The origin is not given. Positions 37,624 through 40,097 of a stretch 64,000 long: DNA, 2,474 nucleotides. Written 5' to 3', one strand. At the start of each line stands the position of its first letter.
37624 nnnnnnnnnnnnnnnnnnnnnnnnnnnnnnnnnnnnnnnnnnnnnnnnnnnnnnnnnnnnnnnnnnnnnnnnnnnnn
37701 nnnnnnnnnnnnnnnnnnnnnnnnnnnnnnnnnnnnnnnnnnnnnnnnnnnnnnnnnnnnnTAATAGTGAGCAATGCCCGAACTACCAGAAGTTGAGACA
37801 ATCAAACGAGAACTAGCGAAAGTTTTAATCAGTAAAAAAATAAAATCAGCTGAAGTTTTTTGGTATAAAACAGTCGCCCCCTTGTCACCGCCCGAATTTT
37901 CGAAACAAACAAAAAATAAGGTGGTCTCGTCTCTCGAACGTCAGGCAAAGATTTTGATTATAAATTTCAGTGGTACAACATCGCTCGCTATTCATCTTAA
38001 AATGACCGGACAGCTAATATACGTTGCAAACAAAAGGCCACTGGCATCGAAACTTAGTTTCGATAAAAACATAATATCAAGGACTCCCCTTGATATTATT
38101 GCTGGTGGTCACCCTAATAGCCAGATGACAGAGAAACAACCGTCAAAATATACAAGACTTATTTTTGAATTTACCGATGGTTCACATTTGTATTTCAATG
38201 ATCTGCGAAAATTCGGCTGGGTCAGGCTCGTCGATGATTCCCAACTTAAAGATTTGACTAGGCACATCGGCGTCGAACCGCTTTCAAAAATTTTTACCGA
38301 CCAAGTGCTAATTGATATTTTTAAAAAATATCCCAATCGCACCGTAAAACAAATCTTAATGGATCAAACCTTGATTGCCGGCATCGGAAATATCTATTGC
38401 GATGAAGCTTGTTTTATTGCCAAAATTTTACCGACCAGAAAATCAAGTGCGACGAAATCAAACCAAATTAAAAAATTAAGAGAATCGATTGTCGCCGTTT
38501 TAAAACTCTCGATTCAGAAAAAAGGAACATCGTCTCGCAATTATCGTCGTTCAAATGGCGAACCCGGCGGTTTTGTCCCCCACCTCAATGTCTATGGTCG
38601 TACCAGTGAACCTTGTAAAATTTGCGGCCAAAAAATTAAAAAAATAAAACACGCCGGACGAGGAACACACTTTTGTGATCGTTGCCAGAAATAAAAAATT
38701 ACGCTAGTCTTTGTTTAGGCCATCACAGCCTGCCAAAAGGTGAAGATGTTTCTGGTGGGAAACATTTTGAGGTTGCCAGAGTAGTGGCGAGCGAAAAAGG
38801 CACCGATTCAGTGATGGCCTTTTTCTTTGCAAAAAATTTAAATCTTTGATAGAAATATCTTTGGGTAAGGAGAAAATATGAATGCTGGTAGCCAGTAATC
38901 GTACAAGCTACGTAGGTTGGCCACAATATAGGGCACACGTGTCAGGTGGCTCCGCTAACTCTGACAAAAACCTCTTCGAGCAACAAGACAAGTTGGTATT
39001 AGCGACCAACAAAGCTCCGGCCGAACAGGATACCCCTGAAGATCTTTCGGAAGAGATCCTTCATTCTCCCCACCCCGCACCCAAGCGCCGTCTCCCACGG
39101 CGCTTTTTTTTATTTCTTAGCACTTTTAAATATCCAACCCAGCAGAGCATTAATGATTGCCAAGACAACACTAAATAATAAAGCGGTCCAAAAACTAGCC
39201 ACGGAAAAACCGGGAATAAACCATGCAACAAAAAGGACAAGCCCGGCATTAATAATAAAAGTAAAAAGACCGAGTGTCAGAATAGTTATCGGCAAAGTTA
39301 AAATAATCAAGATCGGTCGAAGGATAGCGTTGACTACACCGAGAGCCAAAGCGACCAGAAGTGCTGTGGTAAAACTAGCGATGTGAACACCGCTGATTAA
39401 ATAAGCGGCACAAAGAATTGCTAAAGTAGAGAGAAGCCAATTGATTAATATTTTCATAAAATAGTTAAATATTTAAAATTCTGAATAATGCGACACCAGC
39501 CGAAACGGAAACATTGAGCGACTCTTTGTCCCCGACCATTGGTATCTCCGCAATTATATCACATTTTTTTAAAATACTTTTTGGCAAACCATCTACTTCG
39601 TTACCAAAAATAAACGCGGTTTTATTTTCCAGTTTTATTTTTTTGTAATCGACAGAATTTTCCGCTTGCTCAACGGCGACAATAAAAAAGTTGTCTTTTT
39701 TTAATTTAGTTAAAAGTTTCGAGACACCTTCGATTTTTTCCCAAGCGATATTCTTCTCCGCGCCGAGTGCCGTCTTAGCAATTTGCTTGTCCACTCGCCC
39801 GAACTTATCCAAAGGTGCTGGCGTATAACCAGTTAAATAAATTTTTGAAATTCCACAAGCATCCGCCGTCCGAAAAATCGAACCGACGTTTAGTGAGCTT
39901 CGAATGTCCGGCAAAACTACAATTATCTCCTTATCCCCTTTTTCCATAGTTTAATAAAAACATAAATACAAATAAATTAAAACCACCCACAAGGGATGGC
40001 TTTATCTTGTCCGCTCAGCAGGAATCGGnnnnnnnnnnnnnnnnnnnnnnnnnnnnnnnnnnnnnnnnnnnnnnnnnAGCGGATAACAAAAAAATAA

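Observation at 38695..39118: Promoter-to-terminator transcription unit with no convincing ORF between mutM and a holin-like gene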

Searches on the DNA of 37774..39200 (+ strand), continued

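Call 76: search_with_rna_model(model_id=R1, sources=[L075, L091, L009], max_evalue=1, show_alignments=3)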
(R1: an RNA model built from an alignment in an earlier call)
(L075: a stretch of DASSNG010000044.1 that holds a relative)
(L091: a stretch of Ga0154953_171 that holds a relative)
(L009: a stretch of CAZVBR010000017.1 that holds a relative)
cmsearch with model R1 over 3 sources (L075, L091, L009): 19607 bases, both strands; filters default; matches with E-value up to 1: 4.
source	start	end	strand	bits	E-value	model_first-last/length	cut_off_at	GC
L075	3829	3924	+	21.7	0.0019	1-112/112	no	0.56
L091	5296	5386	+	17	0.021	1-112/112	no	0.52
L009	2239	2364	+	14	0.091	1-112/112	no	0.55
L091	1730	1774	-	10.8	0.46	48-87/112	no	0.49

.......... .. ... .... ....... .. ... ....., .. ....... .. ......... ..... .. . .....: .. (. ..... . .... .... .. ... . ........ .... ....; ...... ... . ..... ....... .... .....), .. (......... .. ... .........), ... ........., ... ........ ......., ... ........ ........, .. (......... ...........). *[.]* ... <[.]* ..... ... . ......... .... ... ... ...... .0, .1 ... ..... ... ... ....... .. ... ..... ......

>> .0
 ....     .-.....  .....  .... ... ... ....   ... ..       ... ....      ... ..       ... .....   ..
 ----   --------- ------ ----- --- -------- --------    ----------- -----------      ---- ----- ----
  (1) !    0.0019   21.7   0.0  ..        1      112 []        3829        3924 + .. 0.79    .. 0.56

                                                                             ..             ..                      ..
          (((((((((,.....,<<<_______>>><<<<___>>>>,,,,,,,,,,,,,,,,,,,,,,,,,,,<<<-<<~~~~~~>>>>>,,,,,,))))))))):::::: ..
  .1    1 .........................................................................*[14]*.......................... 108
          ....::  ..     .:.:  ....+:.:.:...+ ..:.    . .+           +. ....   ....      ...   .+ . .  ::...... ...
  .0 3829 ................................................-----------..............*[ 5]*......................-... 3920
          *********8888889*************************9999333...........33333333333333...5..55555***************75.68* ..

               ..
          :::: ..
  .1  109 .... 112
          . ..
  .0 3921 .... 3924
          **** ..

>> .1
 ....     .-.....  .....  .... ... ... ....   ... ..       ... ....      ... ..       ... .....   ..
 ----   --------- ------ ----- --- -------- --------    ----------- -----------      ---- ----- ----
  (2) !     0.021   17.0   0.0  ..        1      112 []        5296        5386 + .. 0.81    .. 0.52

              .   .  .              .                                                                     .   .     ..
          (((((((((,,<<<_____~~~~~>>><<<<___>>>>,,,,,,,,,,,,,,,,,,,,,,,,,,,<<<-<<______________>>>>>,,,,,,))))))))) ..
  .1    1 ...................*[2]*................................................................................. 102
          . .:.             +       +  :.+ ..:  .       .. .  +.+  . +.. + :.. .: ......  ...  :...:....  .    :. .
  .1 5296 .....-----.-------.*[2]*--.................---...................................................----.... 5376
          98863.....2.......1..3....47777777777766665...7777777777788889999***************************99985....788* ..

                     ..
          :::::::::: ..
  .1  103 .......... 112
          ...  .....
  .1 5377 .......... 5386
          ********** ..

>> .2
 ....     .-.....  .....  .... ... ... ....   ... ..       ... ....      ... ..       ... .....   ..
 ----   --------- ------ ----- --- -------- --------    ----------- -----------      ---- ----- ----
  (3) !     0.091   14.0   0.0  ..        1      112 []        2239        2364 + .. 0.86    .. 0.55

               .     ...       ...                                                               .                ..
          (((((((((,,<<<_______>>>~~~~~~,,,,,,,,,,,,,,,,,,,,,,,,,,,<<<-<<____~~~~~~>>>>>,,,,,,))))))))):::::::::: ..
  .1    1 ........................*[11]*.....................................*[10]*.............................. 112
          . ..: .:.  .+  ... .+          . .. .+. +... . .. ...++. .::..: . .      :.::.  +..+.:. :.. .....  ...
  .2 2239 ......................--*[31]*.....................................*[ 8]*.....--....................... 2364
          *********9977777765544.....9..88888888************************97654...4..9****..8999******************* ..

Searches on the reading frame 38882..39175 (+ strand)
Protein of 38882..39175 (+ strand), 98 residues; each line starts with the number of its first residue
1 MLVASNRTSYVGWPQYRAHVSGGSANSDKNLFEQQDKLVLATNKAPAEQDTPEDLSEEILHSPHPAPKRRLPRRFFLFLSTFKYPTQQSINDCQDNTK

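Call 20: search_protein_families(library=pfam, proteins=[window:38882-39175:+], max_evalue=0.1)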
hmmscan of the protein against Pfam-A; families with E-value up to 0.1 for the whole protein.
window:38882-39175:+ (98 aa): 0 families

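Call 22: find_homologous_proteins(query=window:38882-39175:+, max_evalue=1)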
Query window:38882-39175:+ (98 aa): 1 proteins with E <= 1 among 2 candidates.
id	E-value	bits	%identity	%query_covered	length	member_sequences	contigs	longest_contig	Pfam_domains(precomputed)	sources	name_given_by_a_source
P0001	3.0e-60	218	100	100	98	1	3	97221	-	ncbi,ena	-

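Call 23: find_encoding_contigs(protein=P0001, flank=1500, max_places=10)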
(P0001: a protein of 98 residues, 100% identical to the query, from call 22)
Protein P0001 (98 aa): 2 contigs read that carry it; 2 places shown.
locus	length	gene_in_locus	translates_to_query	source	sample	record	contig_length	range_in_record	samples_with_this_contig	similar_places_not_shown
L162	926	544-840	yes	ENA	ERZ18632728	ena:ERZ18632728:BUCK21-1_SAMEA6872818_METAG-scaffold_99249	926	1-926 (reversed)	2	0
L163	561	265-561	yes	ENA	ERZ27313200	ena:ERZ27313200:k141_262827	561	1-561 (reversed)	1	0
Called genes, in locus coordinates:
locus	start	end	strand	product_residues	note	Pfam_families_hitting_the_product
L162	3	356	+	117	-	?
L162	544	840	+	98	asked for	-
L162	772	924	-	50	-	?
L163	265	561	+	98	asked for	?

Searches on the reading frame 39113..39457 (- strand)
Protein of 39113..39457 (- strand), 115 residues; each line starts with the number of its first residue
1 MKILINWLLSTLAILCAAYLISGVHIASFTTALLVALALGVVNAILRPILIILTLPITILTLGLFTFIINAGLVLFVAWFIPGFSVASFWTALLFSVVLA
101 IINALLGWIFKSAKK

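Call 11: find_encoding_contigs(protein=window:39113-39457:-, flank=3000, max_places=10)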
Protein window:39113-39457:- (115 aa): 1 contig read that carries it; 1 place shown.
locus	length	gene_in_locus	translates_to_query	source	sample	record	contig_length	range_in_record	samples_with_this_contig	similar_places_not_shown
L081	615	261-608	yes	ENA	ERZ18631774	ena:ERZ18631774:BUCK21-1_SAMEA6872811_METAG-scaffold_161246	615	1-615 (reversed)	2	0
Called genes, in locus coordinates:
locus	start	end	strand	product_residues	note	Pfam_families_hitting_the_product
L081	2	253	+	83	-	?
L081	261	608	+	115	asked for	PF04020:Phage_holin_4_2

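Call 20: search_protein_families(library=pfam, proteins=[window:39113-39457:-], max_evalue=0.1)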
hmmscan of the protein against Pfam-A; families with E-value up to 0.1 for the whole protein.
window:39113-39457:- (115 aa): 1 family
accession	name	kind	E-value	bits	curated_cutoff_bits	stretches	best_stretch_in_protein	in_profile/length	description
PF04020.18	Phage_holin_4_2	-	3.1e-32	111.7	28.8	1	1-105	1-105/105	Mycobacterial 4 TMS phage holin, superfamily IV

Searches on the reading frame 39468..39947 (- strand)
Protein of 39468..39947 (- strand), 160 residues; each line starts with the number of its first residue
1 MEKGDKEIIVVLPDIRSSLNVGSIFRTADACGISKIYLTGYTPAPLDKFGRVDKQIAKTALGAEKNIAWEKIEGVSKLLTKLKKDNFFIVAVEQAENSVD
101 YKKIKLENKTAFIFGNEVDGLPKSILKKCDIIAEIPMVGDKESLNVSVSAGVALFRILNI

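Call 20: search_protein_families(library=pfam, proteins=[window:39468-39947:-], max_evalue=0.1)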
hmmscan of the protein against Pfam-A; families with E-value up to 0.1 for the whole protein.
window:39468-39947:- (160 aa): 2 families
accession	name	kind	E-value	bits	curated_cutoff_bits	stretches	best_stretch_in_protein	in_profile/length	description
PF00588.24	SpoU_methylase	-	6.5e-35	120.7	29.7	1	8-155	2-142/142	SpoU rRNA Methylase family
PF16750.11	HK_sensor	-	0.085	13.6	30.5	0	55-138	9-92/110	Sensor domain of 2-component histidine kinase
